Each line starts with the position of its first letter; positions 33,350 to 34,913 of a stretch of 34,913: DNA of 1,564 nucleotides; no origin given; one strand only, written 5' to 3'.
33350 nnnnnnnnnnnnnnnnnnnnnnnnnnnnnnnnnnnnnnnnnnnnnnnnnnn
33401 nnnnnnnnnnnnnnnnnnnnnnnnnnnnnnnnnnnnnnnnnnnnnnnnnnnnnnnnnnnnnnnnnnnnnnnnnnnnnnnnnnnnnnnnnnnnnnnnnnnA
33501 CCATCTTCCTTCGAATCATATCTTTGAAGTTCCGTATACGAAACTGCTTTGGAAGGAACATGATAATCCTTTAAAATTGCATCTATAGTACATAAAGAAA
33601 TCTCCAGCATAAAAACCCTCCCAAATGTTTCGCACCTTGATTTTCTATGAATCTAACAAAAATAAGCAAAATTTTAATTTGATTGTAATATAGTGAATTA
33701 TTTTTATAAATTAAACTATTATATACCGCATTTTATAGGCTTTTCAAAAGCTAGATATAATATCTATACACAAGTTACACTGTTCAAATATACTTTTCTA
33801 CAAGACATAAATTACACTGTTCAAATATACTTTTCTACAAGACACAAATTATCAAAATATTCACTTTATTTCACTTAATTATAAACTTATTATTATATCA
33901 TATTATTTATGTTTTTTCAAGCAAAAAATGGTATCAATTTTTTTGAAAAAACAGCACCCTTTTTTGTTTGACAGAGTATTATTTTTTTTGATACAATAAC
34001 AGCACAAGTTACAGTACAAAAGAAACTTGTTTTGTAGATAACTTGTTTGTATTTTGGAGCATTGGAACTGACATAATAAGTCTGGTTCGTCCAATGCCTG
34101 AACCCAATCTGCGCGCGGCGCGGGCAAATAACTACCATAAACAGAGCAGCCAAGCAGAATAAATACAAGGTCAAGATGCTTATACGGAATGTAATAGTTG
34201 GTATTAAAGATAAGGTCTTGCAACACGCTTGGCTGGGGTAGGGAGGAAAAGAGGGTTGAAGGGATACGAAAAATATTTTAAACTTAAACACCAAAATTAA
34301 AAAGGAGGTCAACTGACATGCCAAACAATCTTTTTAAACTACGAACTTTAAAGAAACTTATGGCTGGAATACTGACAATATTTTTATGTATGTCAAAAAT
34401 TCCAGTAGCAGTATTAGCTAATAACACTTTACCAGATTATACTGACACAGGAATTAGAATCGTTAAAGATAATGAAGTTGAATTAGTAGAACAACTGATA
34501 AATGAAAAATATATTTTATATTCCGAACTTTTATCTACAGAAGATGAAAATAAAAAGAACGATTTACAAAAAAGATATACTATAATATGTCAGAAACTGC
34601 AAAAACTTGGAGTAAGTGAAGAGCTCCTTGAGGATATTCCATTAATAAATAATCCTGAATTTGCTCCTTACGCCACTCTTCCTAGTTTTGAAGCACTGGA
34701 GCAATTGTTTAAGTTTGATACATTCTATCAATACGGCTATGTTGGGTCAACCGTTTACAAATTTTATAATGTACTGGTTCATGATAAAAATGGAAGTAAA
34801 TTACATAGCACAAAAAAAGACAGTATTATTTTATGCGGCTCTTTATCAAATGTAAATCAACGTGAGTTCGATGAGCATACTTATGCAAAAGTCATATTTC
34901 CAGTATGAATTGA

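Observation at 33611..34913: Visibly AT-rich island with divergent promoter, G-tract-rich structured leader and an orphan secreted protein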

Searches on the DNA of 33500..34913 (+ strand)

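Call 5: search_rna_families(source=window, start=33500, end=34913, threshold=evalue, max_evalue=10, show_alignments=3)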
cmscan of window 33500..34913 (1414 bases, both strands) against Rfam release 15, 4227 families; matches with E-value up to 10: 8.
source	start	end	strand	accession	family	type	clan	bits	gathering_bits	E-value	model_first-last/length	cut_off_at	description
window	33923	33986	+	RF01603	snoR29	Gene; snRNA; snoRNA; CD-box;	-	23.1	50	2.6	1-84/84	no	small nucleolar RNA snoR29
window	33910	33953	+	RF03973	mir-5615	Gene; miRNA;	-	18.9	82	1.4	7-53/61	no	mir-5615 microRNA precursor family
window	33911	33958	-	RF01080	UPD-PKib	Cis-reg;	-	18.9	39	2.2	1-32/32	no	Pseudoknot of upstream pseudoknot domain (UPD) of the 3'UTR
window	33910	33953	-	RF03973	mir-5615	Gene; miRNA;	-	18.2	82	2.1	7-53/61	no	mir-5615 microRNA precursor family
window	34418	34460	+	RF01374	CRISPR-DR61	Gene; CRISPR;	-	17.9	38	9.2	1-37/37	no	CRISPR RNA direct repeat element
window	33944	33987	-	RF03318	mir-2208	Gene; miRNA;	-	17.4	70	2.5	1-61/61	no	mir-2208 microRNA precursor family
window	34333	34438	+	RF01499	Afu_191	Gene; snRNA; snoRNA; CD-box;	-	16.9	60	8.5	1-93/93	no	A. fumigatus snoRNA Afu_191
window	34044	34098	-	RF00220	Rhino_CRE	Cis-reg;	-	15.6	45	10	1-86/86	no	Human rhinovirus internal cis-acting regulatory element (CRE)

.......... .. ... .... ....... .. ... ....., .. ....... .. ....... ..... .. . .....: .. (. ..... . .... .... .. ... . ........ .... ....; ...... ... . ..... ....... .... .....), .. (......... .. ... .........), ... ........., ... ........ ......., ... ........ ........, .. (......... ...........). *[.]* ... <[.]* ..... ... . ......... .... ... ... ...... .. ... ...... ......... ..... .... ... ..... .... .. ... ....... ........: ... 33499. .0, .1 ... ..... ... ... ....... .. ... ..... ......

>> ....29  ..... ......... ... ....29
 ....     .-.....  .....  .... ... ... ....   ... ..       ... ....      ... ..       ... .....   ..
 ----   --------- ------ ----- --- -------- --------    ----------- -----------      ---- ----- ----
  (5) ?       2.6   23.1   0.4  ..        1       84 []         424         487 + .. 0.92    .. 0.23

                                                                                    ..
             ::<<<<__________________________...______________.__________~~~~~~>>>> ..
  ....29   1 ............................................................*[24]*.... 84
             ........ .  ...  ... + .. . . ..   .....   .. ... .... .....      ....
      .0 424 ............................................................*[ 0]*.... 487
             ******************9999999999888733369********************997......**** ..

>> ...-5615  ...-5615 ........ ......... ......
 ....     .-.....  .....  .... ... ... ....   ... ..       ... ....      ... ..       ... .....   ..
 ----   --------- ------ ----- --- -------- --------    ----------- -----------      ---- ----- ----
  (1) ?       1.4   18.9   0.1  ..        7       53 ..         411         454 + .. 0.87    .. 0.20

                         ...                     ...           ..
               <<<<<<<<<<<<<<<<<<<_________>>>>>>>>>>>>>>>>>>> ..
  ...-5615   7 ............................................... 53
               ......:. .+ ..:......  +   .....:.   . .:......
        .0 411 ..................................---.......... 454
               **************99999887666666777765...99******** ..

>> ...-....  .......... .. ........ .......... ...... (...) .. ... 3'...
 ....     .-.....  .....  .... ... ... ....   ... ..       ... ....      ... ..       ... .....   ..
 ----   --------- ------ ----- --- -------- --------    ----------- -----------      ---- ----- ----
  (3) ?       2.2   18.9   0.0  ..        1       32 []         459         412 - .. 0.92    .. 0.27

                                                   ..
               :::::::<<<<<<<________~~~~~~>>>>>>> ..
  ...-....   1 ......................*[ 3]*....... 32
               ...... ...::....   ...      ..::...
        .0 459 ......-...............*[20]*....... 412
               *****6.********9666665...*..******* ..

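Call 21: search_dna_similar(query=window:33611-34913:+, collection=phages, mode=distant, max_evalue=0.01)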
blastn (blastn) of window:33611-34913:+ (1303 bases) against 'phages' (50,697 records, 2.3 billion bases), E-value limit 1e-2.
No match.

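Call 22: search_dna_similar(query=window:33611-34913:+, collection=plasmids, mode=distant, max_evalue=0.01)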
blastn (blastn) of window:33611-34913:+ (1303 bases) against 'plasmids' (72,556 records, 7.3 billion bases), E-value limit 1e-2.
Records with a match: 2; places in all: 2; records where one place covers at least 80% of the query: 0.
Best place of each record, by identity: 60-80% 2.
By first word of the organism name: Clostridioides 1; Clostridium 1.
By predicted mobility (MOB-suite, as given by PLSDB): non-mobilizable 2.
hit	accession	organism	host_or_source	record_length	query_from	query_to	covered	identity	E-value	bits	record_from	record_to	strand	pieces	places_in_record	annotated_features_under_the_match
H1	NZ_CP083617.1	Clostridioides difficile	-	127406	240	330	7%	73.0%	8e-3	50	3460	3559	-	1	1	none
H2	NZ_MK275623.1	Clostridium perfringens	neonatal piglet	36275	28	99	6%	77.8%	2e-3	53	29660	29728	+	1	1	none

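Call 77: build_rna_model(alignment_id=A4)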
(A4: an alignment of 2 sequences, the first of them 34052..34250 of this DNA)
Model R1 built from alignment A4 (2 sequences, 199 columns); structure: RNAalifold consensus.
model positions 199; base pairs 53; branch points 2; effective number of sequences 0.79; information 0.589 bits per position. Calibrated on 0.2 Mb of random sequence (short: E-values are rough).
structure used (alignment columns):
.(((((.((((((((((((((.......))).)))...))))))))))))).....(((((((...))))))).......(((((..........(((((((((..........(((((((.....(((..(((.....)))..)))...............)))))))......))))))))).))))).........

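Call 78: search_with_rna_model(model_id=R1, sources=[window, L005, L015, L016, L017, L018, L019, L013], max_evalue=10)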
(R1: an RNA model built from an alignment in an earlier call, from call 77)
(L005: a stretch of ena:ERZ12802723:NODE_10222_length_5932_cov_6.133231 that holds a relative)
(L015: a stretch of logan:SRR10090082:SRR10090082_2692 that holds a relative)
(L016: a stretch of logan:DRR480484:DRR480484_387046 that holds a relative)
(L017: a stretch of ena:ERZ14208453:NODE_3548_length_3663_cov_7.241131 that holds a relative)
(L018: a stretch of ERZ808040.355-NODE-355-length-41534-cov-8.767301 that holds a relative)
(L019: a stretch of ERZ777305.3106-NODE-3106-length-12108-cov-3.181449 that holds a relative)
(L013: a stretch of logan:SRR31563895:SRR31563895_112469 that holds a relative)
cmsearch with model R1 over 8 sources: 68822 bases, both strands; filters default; matches with E-value up to 10: 3.
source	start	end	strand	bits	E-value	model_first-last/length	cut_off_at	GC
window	34052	34250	+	249.8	4.5e-67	1-199/199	no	0.45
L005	3590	3788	+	249.8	4.5e-67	1-199/199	no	0.45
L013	292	485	+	238.7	5.1e-64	1-199/199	no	0.45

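Call 79: search_dna_similar(query=L005:4398-5403:+, collection=plasmids, mode=distant, max_rows=10)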
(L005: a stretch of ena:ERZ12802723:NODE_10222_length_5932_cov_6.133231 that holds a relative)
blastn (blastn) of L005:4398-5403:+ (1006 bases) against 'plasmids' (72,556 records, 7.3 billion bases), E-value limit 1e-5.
Records with a match: 10; places in all: 11; records where one place covers at least 80% of the query: 0.
Best place of each record, by identity: 60-80% 10.
By first word of the organism name: Leptolyngbya 4; Pseudanabaena 3; Nostoc 1; Prevotella 1; Cardinium 1.
By predicted mobility (MOB-suite, as given by PLSDB): non-mobilizable 9; conjugative 1.
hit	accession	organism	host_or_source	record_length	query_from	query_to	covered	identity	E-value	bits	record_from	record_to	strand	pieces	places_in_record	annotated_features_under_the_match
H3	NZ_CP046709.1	Nostoc sp. ATCC 53789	-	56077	45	513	47%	63.5%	7e-9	71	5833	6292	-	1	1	IS982 family transposase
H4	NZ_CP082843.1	Prevotella nigrescens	-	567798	314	516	20%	66.5%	4e-6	61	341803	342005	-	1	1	IS982 family transposase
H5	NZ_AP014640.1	Leptolyngbya boryana IAM M-101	-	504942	88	219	13%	70.5%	1e-6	64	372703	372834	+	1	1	IS982 family transposase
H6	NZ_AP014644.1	Leptolyngbya boryana dg5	-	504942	88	219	13%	70.5%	1e-6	64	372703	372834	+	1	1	IS982 family transposase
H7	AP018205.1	Leptolyngbya boryana NIES-2135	-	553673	88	219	13%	70.5%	1e-6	64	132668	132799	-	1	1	hypothetical protein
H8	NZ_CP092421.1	Leptolyngbya boryana IU 594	-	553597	88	219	13%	70.5%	1e-6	64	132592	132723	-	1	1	IS982 family transposase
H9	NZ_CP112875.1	Pseudanabaena galeata CCNP1313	-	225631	88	216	13%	70.5%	1e-6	63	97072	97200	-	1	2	IS982 family transposase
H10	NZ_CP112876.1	Pseudanabaena galeata CCNP1313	-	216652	88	216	13%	70.5%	1e-6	63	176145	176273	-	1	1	IS982 family transposase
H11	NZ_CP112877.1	Pseudanabaena galeata CCNP1313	-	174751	88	206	12%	71.4%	1e-6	63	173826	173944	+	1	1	IS982 family transposase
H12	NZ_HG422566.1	Cardinium endosymbiont of Bemisia tabaci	Bemisia tabaci QHC-VLC (biotype Q)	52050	248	351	10%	74.1%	4e-6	62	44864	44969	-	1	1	IS982-like element ISCca4 family transposase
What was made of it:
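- Closest known: IS982-family insertion sequences. Different: The closest annotated DNA matches in PLSDB are only 63-74% identical, from cyanobacteria, Prevotella and Cardinium (call 79).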

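Call 80: search_rna_families(source=L005, start=5400, end=5932, threshold=evalue, max_evalue=0.01)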
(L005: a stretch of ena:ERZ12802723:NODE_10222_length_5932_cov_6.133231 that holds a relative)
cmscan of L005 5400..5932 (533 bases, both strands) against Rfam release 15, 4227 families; matches with E-value up to 0.01: 1.
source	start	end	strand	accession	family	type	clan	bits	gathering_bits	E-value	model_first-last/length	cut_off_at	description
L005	5879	5932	-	RF00005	tRNA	Gene; tRNA;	CL00001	36.8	29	3.6e-06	19-71/71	5'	tRNA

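Call 98: search_with_rna_model(model_id=R1, sources=[L003, L020, L021, L023, L028, L031, L032, L035, L017, L018], max_evalue=1)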
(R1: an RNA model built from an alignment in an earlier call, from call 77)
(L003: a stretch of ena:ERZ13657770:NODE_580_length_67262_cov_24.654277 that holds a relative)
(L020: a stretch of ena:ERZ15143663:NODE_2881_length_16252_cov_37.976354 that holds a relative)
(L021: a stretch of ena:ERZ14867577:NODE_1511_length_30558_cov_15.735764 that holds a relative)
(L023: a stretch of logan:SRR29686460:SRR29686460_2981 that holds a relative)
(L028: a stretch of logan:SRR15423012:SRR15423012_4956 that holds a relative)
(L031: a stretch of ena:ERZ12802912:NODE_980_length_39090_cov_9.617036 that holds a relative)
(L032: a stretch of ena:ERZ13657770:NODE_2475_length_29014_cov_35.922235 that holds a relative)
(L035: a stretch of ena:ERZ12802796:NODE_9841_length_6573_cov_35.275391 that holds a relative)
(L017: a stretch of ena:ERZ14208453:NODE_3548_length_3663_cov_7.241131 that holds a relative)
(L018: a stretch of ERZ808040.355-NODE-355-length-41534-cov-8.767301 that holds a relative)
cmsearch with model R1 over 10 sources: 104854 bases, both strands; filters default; matches with E-value up to 1: 9.
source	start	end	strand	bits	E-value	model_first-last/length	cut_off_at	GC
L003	9735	9933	+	249.8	6.9e-67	1-199/199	no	0.45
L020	5740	5938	+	237.4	1.7e-63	1-199/199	no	0.44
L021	176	374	+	237.4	1.7e-63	1-199/199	no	0.44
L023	4908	5104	+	229.4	2.8e-61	1-199/199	no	0.44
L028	9740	9933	+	221.5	4e-59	1-199/199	no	0.43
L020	15895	15989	-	17.1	0.0082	1-199/199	no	0.46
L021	10331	10425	-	17.1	0.0082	1-199/199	no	0.46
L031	9406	9500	-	17.1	0.0082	1-199/199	no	0.46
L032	9407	9501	-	17.1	0.0082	1-199/199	no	0.46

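Call 99: search_with_rna_model(model_id=R1, source=L031, start=9000, end=10300, max_evalue=1, show_alignments=1)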
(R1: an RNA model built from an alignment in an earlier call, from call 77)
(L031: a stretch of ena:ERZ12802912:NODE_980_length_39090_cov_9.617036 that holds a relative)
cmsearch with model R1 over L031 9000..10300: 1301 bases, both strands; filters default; matches with E-value up to 1: 1.
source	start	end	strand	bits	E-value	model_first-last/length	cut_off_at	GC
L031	9406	9500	-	17.1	0.0001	1-199/199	no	0.46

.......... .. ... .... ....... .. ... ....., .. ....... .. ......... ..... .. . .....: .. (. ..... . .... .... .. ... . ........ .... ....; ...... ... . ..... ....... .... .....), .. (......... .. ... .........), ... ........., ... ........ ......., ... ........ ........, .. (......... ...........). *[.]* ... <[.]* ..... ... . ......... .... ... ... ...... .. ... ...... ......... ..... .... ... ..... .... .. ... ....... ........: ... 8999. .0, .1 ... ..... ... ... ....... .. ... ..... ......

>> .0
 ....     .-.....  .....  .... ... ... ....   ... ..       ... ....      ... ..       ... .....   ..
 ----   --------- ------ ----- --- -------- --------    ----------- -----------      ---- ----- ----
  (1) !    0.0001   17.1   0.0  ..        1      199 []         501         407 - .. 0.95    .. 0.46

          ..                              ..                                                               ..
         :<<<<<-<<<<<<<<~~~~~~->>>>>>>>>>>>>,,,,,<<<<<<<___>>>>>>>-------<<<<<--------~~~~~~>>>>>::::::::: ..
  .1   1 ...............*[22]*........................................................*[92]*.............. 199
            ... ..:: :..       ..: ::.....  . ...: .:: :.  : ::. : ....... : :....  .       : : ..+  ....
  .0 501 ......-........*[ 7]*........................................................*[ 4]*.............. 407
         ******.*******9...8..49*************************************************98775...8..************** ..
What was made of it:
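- Tried and rejected: A 17-bit hit at L031 9406-9500 was inspected and judged to be a generic two-hairpin match (calls 78, 98, 99).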
